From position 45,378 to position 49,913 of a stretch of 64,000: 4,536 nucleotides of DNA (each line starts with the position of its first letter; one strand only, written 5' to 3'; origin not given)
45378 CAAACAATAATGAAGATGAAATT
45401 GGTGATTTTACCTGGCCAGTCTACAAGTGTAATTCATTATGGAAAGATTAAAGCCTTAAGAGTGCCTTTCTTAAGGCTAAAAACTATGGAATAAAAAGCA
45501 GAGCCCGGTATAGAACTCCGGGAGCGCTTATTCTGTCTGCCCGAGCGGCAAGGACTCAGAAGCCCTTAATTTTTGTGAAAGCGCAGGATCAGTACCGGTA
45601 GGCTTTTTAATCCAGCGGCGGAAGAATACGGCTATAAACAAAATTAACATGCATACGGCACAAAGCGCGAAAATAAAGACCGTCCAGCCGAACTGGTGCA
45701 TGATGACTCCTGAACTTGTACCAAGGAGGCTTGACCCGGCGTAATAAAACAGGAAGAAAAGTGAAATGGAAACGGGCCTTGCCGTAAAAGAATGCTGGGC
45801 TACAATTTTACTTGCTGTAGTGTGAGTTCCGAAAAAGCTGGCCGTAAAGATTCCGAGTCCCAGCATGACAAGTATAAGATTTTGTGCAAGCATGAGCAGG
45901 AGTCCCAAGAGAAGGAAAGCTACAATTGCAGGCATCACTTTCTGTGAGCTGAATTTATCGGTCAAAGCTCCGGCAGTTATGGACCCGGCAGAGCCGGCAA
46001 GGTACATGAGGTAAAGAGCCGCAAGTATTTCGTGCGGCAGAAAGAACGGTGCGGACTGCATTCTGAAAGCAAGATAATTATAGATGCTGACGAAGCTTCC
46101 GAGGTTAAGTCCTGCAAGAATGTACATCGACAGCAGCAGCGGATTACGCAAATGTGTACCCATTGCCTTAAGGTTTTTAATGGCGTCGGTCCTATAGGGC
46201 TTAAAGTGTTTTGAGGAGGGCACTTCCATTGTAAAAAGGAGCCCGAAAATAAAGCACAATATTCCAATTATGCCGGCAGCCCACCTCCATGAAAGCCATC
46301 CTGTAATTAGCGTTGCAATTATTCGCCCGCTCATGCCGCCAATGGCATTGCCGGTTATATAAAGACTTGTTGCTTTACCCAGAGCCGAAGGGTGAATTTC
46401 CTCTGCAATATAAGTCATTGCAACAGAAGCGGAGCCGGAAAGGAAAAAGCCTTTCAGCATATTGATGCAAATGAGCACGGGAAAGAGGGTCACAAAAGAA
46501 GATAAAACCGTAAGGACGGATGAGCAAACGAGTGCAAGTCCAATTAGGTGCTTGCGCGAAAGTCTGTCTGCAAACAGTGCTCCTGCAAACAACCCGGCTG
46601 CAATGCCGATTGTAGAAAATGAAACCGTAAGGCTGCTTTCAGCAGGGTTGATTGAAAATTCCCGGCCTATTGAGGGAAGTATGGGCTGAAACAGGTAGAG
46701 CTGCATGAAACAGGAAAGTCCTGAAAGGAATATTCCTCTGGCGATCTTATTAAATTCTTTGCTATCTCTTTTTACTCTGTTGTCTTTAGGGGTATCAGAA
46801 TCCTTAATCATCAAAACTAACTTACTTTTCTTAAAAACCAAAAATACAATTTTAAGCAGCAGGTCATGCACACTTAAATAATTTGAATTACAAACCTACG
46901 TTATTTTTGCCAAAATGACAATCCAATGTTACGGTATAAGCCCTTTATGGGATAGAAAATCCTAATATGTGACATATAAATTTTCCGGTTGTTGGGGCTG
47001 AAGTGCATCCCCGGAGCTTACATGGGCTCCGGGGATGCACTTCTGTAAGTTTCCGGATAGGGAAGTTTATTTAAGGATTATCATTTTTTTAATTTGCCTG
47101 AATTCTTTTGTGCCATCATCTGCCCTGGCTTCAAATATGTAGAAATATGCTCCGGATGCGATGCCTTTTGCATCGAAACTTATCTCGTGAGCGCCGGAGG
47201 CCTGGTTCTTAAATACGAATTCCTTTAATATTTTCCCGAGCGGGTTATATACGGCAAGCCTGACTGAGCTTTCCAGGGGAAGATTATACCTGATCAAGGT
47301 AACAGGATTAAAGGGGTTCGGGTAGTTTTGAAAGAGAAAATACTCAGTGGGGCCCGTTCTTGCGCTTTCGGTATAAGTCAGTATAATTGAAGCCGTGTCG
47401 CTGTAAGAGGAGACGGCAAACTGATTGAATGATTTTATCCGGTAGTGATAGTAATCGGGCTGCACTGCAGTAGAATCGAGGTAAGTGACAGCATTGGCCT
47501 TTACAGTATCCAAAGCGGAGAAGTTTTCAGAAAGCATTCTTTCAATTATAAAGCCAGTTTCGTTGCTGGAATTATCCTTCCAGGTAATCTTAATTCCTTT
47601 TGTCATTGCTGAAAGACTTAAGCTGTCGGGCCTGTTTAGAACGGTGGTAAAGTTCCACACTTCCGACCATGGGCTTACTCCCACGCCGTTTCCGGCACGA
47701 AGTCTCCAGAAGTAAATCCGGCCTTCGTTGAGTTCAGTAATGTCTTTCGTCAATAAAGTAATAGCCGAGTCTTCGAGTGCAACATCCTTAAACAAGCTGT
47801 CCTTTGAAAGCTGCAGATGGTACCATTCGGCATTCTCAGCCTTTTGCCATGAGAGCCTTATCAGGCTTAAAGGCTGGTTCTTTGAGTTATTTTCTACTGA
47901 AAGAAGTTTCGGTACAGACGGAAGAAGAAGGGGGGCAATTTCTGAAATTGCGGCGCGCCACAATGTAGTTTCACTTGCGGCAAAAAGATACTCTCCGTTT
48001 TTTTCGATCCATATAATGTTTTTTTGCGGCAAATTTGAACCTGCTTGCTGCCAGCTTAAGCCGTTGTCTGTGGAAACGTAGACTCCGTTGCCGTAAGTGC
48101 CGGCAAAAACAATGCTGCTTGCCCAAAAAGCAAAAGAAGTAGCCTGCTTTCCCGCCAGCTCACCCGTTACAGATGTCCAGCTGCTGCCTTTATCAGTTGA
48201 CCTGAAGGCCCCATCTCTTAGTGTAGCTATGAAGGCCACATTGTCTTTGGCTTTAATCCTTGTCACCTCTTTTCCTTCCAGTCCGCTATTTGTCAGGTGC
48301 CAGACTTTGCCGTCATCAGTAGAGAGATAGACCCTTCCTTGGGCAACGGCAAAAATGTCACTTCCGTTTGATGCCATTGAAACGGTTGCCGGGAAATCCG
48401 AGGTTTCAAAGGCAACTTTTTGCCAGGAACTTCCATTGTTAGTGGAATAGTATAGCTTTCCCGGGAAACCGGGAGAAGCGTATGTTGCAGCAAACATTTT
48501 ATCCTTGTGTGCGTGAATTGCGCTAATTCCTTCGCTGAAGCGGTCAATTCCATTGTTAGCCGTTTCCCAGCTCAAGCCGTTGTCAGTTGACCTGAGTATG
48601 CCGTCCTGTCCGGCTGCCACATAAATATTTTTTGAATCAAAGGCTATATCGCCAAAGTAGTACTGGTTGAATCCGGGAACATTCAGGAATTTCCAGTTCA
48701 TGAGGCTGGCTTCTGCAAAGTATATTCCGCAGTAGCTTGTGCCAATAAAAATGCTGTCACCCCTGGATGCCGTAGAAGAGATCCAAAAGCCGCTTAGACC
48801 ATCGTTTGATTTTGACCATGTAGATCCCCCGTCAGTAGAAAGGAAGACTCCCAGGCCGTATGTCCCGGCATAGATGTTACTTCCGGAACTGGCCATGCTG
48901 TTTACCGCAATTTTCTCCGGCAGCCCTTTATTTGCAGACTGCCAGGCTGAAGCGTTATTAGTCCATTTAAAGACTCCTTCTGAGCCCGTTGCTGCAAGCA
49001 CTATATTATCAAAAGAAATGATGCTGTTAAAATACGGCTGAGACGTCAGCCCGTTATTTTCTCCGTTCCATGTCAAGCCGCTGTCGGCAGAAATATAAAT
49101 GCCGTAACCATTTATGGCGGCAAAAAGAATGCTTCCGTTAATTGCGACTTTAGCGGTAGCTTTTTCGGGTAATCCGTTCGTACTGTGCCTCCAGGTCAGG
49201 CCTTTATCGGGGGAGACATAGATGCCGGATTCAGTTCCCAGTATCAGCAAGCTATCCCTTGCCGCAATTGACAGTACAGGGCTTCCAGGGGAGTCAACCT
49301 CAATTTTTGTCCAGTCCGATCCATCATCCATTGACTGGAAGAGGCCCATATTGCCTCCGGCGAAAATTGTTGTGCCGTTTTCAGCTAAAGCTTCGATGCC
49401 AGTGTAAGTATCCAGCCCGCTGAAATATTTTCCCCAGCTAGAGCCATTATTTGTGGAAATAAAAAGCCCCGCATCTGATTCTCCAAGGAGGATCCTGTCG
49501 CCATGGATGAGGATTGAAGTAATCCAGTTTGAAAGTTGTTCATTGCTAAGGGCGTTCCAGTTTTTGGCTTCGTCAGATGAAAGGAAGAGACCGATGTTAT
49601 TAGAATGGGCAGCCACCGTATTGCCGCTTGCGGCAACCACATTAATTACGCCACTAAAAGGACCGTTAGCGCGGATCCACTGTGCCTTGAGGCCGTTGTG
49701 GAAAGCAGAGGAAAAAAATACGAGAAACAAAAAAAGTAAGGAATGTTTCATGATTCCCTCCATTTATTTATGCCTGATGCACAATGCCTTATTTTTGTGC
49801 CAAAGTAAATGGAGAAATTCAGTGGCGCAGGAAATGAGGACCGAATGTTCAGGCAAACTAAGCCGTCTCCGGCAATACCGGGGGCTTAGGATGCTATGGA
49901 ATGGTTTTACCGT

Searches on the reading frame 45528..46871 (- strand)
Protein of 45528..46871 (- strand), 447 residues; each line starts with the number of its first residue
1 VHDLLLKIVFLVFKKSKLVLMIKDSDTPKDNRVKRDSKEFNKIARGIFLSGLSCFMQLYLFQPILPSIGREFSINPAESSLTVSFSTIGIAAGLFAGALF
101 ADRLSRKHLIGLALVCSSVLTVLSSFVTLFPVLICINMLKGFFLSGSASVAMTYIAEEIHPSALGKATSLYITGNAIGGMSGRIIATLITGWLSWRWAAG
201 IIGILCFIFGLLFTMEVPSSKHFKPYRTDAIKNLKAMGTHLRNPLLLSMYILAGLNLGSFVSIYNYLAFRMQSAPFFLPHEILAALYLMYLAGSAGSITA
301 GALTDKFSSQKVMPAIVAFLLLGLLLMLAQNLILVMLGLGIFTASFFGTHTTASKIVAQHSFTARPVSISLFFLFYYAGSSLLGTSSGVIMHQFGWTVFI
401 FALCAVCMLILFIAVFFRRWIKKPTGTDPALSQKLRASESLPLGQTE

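Call 111: search_protein_families(library=pfam, proteins=[window:45528-46871:-], max_evalue=0.00001)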
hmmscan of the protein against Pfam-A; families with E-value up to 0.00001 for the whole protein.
window:45528-46871:- (447 aa): 2 families
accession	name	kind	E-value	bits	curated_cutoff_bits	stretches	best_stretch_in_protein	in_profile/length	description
PF07690.21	MFS_1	-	8.6e-40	137.1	33.4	2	47-267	1-225/347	Major Facilitator Superfamily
PF00083.30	Sugar_tr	-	5.7e-08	32.5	22.3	1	78-223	47-197/452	Sugar (and other) transporter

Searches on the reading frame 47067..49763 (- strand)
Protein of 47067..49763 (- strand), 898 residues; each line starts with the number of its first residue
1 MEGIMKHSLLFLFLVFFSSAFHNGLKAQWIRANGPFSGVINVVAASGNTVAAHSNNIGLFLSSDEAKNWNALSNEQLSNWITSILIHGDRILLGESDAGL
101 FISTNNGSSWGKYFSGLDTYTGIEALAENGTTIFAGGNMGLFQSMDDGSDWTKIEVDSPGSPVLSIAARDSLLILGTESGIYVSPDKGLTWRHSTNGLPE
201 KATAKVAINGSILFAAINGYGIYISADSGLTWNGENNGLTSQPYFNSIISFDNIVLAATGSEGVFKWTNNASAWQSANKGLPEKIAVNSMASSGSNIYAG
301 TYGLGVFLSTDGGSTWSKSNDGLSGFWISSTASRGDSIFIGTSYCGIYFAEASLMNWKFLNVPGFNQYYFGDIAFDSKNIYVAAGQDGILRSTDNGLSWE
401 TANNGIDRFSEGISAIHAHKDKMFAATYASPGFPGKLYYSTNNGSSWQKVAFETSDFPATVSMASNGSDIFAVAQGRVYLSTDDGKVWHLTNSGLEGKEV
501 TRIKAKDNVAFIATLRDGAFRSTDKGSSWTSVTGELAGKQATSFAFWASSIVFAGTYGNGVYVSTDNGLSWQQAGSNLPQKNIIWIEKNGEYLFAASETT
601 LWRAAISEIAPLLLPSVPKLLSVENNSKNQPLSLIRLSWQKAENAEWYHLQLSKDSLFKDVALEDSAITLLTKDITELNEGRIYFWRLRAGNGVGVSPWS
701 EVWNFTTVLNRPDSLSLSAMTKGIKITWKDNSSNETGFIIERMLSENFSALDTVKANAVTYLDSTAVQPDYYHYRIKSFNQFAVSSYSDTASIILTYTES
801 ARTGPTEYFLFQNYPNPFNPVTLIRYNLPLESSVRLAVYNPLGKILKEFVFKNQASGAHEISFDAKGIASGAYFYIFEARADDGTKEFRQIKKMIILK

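Call 111: search_protein_families(library=pfam, proteins=[window:47067-49763:-], max_evalue=0.00001)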
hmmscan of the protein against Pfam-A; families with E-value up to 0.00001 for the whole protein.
window:47067-49763:- (898 aa): 4 families
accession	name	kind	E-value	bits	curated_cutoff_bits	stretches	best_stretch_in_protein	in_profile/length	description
PF15902.12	Sortilin-Vps10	-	1.4e-23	83.9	33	1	477-578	2-116/446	Sortilin, neurotensin receptor 3,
PF14870.12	PSII_BNR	-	8.1e-10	38.9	27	1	354-523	6-171/303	Photosynthesis system II assembly factor YCF48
PF02012.26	BNR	-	1.7e-09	36.6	27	0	562-572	1-11/12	BNR/Asp-box repeat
PF19755.4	DUF6242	-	3.3e-07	30.8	29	0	422-488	154-217/217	Domain of unknown function (DUF6242)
